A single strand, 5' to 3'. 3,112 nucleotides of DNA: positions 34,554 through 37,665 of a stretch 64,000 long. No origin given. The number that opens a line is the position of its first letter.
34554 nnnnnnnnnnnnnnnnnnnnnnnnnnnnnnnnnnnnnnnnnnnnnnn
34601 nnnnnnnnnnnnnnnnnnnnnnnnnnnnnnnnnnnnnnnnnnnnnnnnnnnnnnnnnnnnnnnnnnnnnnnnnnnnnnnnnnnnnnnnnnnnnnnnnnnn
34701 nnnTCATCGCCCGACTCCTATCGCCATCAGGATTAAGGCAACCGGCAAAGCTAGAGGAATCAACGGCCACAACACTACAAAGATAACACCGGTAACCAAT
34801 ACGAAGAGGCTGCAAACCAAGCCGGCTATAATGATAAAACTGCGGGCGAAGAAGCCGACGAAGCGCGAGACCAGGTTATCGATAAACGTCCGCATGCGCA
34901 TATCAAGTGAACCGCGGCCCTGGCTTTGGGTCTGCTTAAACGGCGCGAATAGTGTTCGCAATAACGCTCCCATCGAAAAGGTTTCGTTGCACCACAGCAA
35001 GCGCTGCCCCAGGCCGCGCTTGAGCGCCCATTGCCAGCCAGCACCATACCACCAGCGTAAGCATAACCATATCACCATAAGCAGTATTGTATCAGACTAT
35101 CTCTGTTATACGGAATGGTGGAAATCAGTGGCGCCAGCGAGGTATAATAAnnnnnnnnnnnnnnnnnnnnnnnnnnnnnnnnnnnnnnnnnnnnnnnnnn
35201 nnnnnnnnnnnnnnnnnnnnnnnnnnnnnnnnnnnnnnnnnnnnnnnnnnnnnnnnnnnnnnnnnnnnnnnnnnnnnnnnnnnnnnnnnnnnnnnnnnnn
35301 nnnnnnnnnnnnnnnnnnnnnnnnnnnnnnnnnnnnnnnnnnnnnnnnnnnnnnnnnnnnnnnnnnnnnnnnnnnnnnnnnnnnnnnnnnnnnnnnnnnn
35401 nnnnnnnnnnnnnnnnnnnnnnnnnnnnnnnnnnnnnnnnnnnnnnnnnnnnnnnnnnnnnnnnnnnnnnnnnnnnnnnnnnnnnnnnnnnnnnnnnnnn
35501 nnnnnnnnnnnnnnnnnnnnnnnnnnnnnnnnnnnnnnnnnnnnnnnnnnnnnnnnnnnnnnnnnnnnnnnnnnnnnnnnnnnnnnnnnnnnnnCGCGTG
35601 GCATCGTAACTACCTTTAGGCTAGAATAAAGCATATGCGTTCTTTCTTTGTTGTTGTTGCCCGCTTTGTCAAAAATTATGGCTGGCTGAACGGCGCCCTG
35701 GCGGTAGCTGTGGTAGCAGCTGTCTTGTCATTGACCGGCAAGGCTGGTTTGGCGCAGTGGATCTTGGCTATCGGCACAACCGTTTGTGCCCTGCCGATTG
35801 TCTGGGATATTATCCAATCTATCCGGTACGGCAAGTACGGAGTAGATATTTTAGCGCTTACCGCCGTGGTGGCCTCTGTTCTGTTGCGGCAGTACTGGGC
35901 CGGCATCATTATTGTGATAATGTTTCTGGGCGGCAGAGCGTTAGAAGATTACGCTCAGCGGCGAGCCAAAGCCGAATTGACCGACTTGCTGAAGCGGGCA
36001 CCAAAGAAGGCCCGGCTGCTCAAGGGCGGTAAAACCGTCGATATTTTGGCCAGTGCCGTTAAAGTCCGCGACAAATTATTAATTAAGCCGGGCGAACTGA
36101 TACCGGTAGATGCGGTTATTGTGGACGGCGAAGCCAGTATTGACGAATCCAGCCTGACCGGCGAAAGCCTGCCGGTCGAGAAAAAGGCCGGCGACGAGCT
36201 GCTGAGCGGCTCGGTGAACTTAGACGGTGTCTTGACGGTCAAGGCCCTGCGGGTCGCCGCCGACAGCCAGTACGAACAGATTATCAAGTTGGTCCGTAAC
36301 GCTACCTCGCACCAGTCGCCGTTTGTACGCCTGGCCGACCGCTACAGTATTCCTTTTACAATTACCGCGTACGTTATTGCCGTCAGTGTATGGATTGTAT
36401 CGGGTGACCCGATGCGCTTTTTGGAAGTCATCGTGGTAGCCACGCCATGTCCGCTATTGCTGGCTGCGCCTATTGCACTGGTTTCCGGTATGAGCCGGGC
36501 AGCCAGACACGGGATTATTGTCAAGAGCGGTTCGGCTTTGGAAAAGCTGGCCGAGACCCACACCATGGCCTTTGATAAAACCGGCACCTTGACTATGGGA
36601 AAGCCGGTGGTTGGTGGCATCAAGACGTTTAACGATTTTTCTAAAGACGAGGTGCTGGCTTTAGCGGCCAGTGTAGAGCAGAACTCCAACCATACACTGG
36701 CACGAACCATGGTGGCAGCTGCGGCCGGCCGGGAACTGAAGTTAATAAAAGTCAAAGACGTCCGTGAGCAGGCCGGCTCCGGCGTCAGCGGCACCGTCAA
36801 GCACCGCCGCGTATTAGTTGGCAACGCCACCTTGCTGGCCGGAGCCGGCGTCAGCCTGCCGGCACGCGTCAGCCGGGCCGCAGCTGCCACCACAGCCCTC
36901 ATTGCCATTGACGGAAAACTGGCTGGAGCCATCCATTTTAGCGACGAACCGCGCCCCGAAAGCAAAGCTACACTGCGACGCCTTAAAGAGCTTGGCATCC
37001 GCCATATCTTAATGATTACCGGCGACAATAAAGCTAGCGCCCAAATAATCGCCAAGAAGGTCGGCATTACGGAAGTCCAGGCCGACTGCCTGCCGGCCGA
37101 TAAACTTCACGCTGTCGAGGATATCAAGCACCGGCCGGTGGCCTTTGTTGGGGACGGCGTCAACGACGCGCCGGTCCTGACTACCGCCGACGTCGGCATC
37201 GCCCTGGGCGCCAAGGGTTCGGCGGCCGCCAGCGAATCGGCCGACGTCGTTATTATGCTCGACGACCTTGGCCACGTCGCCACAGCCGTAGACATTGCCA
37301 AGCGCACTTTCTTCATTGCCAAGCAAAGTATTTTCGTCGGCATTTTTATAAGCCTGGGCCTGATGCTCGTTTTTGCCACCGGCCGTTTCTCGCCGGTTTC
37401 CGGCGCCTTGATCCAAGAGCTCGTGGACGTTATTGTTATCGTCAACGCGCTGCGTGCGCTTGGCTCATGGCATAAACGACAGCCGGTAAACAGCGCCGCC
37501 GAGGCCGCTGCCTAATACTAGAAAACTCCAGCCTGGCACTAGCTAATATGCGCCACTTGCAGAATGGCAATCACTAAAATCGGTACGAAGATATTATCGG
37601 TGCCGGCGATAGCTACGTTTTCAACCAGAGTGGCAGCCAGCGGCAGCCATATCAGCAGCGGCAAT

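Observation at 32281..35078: Membrane-anchored double-ring Clp/Hsp100-like AAA+ unfoldase translationally coupled to a small membrane protein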

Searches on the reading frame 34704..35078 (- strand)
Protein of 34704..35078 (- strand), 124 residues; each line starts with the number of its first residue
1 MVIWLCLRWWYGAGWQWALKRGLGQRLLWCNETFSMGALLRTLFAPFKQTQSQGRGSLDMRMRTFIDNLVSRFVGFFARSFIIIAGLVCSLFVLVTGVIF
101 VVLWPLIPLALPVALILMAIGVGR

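Call 3: search_protein_families(library=pfam, proteins=[window:34704-35078:-], max_evalue=0.01)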
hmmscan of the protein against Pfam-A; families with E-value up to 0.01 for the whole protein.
window:34704-35078:- (124 aa): 0 families

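Call 4: search_protein_families(library=ncbifam, proteins=[window:34704-35078:-], max_evalue=0.01)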
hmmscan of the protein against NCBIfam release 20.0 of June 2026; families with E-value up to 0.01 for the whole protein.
window:34704-35078:- (124 aa): 0 families

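Call 15: find_homologous_proteins(query=window:34707-35078:-, max_evalue=0.001)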
Query window:34707-35078:- (124 aa): 107 proteins with E <= 0.001 among 122 candidates.
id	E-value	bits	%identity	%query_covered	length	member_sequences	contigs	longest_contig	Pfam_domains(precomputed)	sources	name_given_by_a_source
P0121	5.9e-55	203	71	100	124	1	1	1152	-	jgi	-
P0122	1.1e-54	202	73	100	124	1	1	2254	-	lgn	-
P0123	1.9e-54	202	72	99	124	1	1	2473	-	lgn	-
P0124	1.9e-53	198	72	100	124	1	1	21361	-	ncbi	-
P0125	2.9e-52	195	69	100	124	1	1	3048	-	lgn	-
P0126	5.9e-51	190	66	100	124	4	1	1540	-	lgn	-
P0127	1.2e-50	189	67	100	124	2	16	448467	-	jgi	jgi:hypothetical protein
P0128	1.3e-50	189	68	100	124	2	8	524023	-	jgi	jgi:hypothetical protein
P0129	1.4e-50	189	65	100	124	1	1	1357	-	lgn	-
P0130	7.0e-50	187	67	100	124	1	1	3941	-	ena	-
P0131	9.1e-50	187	65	100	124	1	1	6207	-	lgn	-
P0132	1.6e-49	186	66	99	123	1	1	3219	-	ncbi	-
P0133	2.6e-49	185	67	99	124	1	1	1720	-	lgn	-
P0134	3.1e-49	185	65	100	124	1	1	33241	-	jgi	jgi:hypothetical protein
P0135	3.8e-49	185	65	100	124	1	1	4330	-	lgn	-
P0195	6.5e-20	90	44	82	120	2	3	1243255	-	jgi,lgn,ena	-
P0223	5.6e-15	74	39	94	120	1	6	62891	-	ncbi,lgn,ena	-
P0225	5.6e-14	71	38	87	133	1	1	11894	-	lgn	-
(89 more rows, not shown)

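Call 16: find_encoding_contigs(protein=P0195, flank=5000, max_places=2)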
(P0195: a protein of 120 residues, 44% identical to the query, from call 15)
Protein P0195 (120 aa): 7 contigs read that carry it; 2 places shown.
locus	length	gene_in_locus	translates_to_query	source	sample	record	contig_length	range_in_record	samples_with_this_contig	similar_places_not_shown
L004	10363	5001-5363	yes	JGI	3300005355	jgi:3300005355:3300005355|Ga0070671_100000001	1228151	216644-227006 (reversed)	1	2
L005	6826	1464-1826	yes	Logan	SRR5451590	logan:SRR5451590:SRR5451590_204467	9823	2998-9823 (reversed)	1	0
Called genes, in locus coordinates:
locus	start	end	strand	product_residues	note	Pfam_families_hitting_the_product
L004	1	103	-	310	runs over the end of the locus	PF02463:SMC_N (faint), PF00005:ABC_tran, PF13304:AAA_21 (weak)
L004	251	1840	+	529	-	PF00652:Ricin_B_lectin, PF14200:RicinB_lectin_2 (weak)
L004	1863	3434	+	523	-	PF00652:Ricin_B_lectin, PF14200:RicinB_lectin_2 (faint)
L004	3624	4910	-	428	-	-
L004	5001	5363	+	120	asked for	-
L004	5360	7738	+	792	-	PF01695:IstB_IS21 (faint), PF13173:AAA_14 (faint), PF13191:AAA_16 (faint), PF13401:AAA_22 (faint), PF00004:AAA, PF07724:AAA_2, PF07728:AAA_5, PF10431:ClpB_D2-small, +1 more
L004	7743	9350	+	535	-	PF00652:Ricin_B_lectin, PF14200:RicinB_lectin_2 (faint)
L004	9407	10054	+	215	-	-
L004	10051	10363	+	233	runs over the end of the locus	-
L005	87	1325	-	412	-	-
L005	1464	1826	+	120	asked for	-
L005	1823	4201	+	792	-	PF01695:IstB_IS21 (faint), PF13173:AAA_14 (faint), PF13191:AAA_16 (faint), PF13401:AAA_22 (faint), PF00004:AAA, PF07724:AAA_2, PF07728:AAA_5, PF10431:ClpB_D2-small, +1 more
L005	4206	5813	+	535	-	PF00652:Ricin_B_lectin, PF14200:RicinB_lectin_2 (faint)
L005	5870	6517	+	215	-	-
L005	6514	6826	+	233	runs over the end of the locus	-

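Call 17: find_encoding_contigs(protein=P0223, flank=5000, max_places=2)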
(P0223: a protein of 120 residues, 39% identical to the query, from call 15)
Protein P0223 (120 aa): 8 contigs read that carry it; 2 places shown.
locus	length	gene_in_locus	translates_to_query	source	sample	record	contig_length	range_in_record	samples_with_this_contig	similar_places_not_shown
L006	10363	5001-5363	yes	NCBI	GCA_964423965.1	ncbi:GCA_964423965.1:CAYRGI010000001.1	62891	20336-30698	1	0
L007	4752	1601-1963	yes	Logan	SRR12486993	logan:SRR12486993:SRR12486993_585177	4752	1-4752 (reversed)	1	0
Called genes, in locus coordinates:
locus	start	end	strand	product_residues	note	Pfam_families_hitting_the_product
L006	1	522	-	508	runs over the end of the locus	PF00082:Peptidase_S8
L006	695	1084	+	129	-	PF00173:Cyt-b5 (weak)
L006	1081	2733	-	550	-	PF13173:AAA_14 (faint), PF00437:T2SSE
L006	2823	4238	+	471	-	PF03816:LytR_cpsA_psr, PF13399:LytR_C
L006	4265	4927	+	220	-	PF00990:GGDEF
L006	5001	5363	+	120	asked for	-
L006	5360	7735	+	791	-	PF00158:Sigma54_activat (faint), PF01695:IstB_IS21 (faint), PF00004:AAA (weak), PF00004:AAA, PF07724:AAA_2, PF07728:AAA_5, PF13401:AAA_22 (weak), PF10431:ClpB_D2-small, +6 more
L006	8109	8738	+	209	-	PF13483:Lactamase_B_3, PF12706:Lactamase_B_2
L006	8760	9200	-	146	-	PF01668:SmpB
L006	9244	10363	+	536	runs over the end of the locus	PF03485:Arg_tRNA_synt_N, PF00750:tRNA-synt_1d, PF00133:tRNA-synt_1 (faint), PF05746:DALR_1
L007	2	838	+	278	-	?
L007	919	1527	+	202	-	PF00990:GGDEF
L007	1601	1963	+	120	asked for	-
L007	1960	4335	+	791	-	PF00158:Sigma54_activat (faint), PF12775:AAA_7 (faint), PF00004:AAA (weak), PF00004:AAA, PF07724:AAA_2, PF07728:AAA_5, PF13401:AAA_22 (weak), PF10431:ClpB_D2-small, +5 more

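Call 18: find_encoding_contigs(protein=P0225, flank=5000, max_places=2)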
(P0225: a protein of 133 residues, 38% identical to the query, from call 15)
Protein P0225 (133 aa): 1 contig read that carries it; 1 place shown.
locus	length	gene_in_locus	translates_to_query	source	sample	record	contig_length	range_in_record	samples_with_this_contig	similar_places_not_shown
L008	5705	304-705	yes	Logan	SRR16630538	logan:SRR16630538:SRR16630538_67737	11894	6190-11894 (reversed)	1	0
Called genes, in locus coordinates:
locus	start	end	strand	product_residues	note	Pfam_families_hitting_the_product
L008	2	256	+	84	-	?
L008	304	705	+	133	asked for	-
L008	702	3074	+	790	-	PF01695:IstB_IS21 (faint), PF12775:AAA_7 (faint), PF17871:AAA_lid_9 (weak), PF00158:Sigma54_activat (weak), PF00004:AAA, PF07724:AAA_2, PF07728:AAA_5, PF10431:ClpB_D2-small, +4 more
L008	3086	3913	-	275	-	PF00696:AA_kinase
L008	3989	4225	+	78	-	-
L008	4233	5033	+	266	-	PF03372:Exo_endo_phos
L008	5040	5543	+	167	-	PF00293:NUDIX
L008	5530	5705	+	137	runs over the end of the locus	PF12643:MazG-like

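Call 50: find_homologous_proteins(query=A5, max_evalue=0.001)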
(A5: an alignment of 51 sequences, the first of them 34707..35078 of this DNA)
Query A5 (51 sequences) (124 aa, profile of the alignment): 2496 proteins with E <= 0.001 among 8000 candidates; the best 120 are listed.
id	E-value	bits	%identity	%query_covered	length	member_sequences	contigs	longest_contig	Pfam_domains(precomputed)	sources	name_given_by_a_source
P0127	4.9e-44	167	67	100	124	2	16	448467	-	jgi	jgi:hypothetical protein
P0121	1.8e-43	165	71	100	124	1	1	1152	-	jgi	-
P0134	5.7e-43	164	65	100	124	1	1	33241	-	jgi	jgi:hypothetical protein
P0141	1.3e-42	163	65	100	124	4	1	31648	-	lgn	-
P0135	2.1e-42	162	65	100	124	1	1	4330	-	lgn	-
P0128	2.2e-42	162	68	100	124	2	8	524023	-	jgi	jgi:hypothetical protein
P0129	3.4e-42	161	65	100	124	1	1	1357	-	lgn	-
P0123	1.0e-41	160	72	99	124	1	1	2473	-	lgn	-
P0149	1.1e-41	160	60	100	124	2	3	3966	-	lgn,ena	-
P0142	1.4e-41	159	65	100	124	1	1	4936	-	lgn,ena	-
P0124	1.6e-41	159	72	100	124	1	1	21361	-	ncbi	-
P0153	1.6e-41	159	60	100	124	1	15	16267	-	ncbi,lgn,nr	ncbi:MAG: hypothetical protein QG553_855 [Patescibacteria group bacterium]|nr:hypothetical protein [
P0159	1.8e-41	159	60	100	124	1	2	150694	-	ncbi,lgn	-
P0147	1.9e-41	159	64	100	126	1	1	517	-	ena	-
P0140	2.7e-41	158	62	100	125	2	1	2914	-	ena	-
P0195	1.8e-40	156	44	82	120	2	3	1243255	-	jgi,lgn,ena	-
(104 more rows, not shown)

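Call 52: search_protein_families(library=padloc, proteins=[window:34704-35078:-], max_evalue=0.001)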
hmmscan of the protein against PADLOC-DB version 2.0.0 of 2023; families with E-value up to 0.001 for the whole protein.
window:34704-35078:- (124 aa): 0 families

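Call 55: predict_structure(alignment_id=A5)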
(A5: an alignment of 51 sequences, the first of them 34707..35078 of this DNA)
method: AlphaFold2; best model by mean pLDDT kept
length: 124 residues; sequences in the alignment: 51
mean_pLDDT: 89.1   pTM: 0.69
mean pLDDT of the five models: 89.1, 87.6, 87.4, 85.7, 83.9
residues with pLDDT >= 90: 81; 70-90: 32; 50-70: 11; < 50: 0
segments of 3 or more residues with pLDDT < 50: none
pLDDT, mean of each block of 10 residues (from residue 1): 91 94 95 94 77 73 85 91 97 97 92 91 71
secondary structure, 60 per line:
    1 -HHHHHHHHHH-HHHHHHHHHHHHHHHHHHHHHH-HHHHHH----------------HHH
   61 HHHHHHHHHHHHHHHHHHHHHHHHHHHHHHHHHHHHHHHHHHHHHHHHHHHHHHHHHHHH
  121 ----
elements in order: H2-11 H13-34 H36-41 H58-120

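Call 58: fold_search(model_id=the predicted structure, library=pdb)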
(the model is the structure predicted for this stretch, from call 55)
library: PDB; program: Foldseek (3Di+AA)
matches with E <= 10: 39; with E <= 0.001: 0
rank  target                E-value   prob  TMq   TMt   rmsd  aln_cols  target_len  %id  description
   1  7n6g_3I               2.8e+00  0.12  0.28  0.13   9.5       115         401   11  C1 of central pair (released 2022-05-18)
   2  2q13                  3.1e+00  0.11  0.26  0.12   9.9       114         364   15  Crystal structure of BAR-PH domain of APPL1 (released 2007-08-14)
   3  4q4j_A                3.7e+00  0.15  0.37  0.11   7.8       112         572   13  Structure of crosslinked TM287/288_S498C_S520C mutant (released 2014-07-16)
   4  8e4g_a                4.0e+00  0.10  0.31  0.30  12.9       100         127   11  Remodeling of the bacteriophage T7 during initial infection (released 2023-09-27)
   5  9jz0_0                4.7e+00  0.11  0.33  0.34  13.3        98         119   11  portal-tail complex of DNA-ejected T7 (released 2024-12-11)
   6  7k8z_A                5.3e+00  0.15  0.34  0.06   5.1        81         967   10  Structure of the SARS-CoV-2 S 2P trimer in complex with the human neutralizing antibody Fab fragment, C135 (released 2020-10-21)
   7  8gmh_C                5.6e+00  0.09  0.30  0.28   8.9       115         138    5  Crystal Structure of the ternary complex of TelA-LXG, LapA3, and LapA4 (released 2024-01-10)
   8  6b87_D                5.6e+00  0.07  0.26  0.31  11.2       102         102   18  Crystal structure of transmembrane protein TMHC2_E (released 2018-03-14)
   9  7rit_A                5.6e+00  0.06  0.24  0.07  12.7       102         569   15  Drug-free A. baumannii MsbA (released 2021-10-06)
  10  7k8s_A                6.2e+00  0.13  0.34  0.06   5.3        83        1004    8  Structure of the SARS-CoV-2 S 2P trimer in complex with the human neutralizing antibody Fab fragment, C002 (state 1) (released 2020-10-21)
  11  2f1m_A                6.2e+00  0.08  0.26  0.15   9.9        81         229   10  Conformational flexibility in the multidrug efflux system protein AcrA (released 2006-03-21)
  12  7y42_A                6.6e+00  0.14  0.37  0.07   5.0        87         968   11  Cryo-EM structure of the SARS-CoV-2 spike glycoprotein in complex with all-trans retinoic acid (released 2022-07-06)
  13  7mkl_B                6.6e+00  0.13  0.37  0.07   5.2        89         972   13  SARS-CoV-2 Spike in complex with neutralizing Fab SARS2-38 (three down conformation) (released 2021-05-12)
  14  3tag_A                6.6e+00  0.07  0.25  0.05  12.4        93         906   11  5-fluorocytosine paired with dAMP in RB69 gp43 (released 2011-11-09)
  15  2q12                  6.6e+00  0.06  0.26  0.17   9.4       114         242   15  Crystal Structure of BAR domain of APPL1 (released 2007-08-14)
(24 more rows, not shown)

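Call 61: find_related_loci(query=A5, collection=genome_contigs, flank=3000)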
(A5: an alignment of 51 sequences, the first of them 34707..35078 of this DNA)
Query A5 (124 aa) in genome_contigs; peptide patterns used: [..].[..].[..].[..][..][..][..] (x = any residue, [..] = any of these).
573 stretches matched a pattern; 518 encode a relative of the query (tblastn E <= 1e-3); the best 80 are kept; 80 distinct loci.
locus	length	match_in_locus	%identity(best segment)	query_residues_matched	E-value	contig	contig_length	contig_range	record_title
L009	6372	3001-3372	72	1-124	2e-57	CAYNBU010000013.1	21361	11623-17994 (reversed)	MAG TPA_asm: uncultured Candidatus Saccharibacteria bacterium isolate SRP344714_co2_88 genome assembly, contig: NODE_631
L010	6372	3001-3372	67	1-124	3e-56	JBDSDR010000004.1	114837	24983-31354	MAG: Candidatus Saccharimonadales bacterium isolate cluster1_bin.186 k127_11238516, whole genome shotgun sequence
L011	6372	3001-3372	64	1-124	1e-50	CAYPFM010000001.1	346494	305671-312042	MAG TPA_asm: uncultured Candidatus Saccharibacteria bacterium isolate SRP170004_co1_270 genome assembly, contig: NODE_24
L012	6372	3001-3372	56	1-123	5e-43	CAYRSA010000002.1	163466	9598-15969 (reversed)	MAG TPA_asm: uncultured Candidatus Saccharibacteria bacterium isolate SRP173033_co1_291 genome assembly, contig: NODE_93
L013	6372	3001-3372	51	1-123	2e-39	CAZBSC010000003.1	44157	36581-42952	MAG TPA_asm: uncultured Candidatus Saccharibacteria bacterium isolate binchicken_co245_213 genome assembly, contig: NODE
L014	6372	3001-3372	52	1-123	4e-39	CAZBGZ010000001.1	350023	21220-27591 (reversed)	MAG TPA_asm: uncultured Candidatus Saccharibacteria bacterium isolate SRP173033_co1_216 genome assembly, contig: NODE_15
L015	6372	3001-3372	54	1-123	1e-38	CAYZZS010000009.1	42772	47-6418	MAG TPA_asm: uncultured Candidatus Saccharibacteria bacterium isolate SRP144015_co1_48 genome assembly, contig: NODE_473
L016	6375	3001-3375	54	1-124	1e-38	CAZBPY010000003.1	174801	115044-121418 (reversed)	MAG TPA_asm: uncultured Candidatus Saccharibacteria bacterium isolate binchicken_co350_76 genome assembly, contig: NODE_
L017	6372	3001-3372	50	1-123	1e-38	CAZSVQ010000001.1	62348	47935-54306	MAG TPA_asm: uncultured Candidatus Saccharibacteria bacterium isolate SRP286056_co1_90 genome assembly, contig: NODE_441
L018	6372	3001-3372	49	1-123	4e-36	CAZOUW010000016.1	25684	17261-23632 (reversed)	MAG TPA_asm: uncultured Candidatus Saccharibacteria bacterium isolate SRP133034_co1_52 genome assembly, contig: NODE_183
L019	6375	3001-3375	48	1-124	5e-34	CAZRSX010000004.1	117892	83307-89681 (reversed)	MAG TPA_asm: uncultured Candidatus Saccharibacteria bacterium isolate SRP344714_co2_192 genome assembly, contig: NODE_32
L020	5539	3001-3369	53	1-122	3e-33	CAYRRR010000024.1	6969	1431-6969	MAG TPA_asm: uncultured Candidatus Saccharibacteria bacterium isolate SRP144015_co1_65 genome assembly, contig: NODE_462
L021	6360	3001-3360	46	1-120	2e-33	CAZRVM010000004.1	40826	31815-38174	MAG TPA_asm: uncultured Candidatus Saccharibacteria bacterium isolate SRP135725_co1_554 genome assembly, contig: NODE_87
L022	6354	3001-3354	50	1-117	5e-33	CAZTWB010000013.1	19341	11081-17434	MAG TPA_asm: uncultured Candidatus Saccharibacteria bacterium isolate SRP257259_co1_179 genome assembly, contig: NODE_33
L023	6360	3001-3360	45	1-120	5e-30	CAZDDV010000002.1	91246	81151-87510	MAG TPA_asm: uncultured Candidatus Saccharibacteria bacterium isolate SRP128246_co1_521 genome assembly, contig: NODE_14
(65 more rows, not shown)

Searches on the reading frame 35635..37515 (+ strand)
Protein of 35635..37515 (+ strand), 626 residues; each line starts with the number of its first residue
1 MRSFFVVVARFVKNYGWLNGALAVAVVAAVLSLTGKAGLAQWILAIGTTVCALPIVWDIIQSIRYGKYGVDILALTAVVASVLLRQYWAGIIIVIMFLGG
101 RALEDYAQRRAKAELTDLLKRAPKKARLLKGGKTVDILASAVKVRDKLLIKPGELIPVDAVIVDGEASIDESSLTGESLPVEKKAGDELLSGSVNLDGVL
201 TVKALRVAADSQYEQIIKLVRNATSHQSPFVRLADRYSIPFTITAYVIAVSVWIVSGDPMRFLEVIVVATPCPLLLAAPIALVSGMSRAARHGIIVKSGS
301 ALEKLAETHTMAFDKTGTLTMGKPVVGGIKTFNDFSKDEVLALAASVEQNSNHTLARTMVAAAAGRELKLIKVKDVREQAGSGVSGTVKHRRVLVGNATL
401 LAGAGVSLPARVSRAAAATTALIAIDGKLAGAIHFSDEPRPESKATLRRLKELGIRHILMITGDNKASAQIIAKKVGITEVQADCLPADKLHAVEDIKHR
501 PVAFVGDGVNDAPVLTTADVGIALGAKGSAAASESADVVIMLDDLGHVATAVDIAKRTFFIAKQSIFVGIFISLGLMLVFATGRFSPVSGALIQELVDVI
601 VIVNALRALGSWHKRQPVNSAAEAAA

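Call 60: search_protein_families(library=pfam, proteins=[window:35635-37515:+], max_evalue=0.001)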
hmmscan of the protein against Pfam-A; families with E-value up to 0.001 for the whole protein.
window:35635-37515:+ (626 aa): 2 families
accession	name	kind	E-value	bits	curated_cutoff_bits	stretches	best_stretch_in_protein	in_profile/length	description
PF00122.25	E1-E2_ATPase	-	2.7e-50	170.8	28.1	1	122-292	3-181/181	E1-E2 ATPase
PF00702.32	Hydrolase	-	7.1e-28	98.7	26.4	1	310-518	3-190/191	haloacid dehalogenase-like hydrolase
